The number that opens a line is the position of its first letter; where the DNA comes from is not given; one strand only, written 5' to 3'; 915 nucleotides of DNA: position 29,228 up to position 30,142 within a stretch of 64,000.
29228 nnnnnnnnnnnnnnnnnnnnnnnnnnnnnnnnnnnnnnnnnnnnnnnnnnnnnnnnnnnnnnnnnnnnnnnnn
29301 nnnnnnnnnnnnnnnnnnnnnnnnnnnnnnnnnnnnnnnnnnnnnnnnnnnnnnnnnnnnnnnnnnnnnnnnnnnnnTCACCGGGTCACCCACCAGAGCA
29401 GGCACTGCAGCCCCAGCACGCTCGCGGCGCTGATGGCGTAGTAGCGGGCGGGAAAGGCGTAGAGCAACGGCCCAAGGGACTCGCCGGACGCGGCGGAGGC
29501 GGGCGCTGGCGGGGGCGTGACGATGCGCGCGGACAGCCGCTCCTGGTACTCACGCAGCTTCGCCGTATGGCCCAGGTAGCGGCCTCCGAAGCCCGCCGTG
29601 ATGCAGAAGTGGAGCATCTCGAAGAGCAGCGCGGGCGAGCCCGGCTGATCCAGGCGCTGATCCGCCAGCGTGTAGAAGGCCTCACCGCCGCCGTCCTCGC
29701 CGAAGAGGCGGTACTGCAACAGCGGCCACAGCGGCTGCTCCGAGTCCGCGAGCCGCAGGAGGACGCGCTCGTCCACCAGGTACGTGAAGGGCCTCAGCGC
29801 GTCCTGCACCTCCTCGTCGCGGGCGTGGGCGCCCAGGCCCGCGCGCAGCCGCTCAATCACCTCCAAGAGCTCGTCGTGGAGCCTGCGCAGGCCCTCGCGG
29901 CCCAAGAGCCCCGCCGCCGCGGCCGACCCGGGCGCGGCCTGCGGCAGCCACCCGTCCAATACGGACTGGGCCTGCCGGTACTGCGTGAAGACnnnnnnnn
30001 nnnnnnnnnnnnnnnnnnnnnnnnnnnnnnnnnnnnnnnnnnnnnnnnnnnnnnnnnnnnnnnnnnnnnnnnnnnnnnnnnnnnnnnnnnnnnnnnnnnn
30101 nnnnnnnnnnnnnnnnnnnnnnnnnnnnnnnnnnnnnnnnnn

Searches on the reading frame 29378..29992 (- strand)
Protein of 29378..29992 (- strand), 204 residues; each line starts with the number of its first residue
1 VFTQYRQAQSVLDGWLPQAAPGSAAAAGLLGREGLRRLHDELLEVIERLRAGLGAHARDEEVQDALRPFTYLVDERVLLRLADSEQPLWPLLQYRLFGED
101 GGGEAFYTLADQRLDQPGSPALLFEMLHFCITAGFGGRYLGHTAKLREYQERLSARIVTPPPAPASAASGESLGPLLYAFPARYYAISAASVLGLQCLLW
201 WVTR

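Call 4: search_protein_families(library=pfam, proteins=[window:29378-29992:-], max_evalue=0.1)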
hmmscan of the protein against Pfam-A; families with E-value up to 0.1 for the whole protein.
window:29378-29992:- (204 aa): 2 families
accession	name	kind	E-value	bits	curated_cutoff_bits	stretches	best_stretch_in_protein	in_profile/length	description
PF09850.14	DotU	-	8.3e-17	61.9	27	1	35-200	25-199/205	Type VI secretion system protein DotU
PF20270.3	CATRA-C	-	0.031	15.4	24.6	0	137-155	4-21/137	CASPASE and TPR Repeat-Associated C-terminal domain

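Call 5: search_protein_families(library=ncbifam, proteins=[window:29378-29992:-], max_evalue=0.1)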
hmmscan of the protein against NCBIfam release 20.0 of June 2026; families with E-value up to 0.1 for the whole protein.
window:29378-29992:- (204 aa): 4 families
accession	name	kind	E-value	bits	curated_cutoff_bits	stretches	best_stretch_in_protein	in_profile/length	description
TIGR03349.1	IV_VI_DotU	subfamily_domain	2.3e-13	50.4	89.95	1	38-184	29-180/211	DotU/TssL family secretion system protein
NF038239.1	T6SS_TssL_short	exception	1e-06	28.4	180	1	37-202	27-196/207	type VI secretion system protein TssL, short form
NF005444.0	PRK07033.1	equivalog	1.2e-05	24.5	520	1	97-139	136-178/438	DotU family type VI secretion system protein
NF038228.1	IcmH_DotU_IVB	equivalog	0.035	13.5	50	1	99-143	131-175/258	type IVB secretion system protein IcmH/DotU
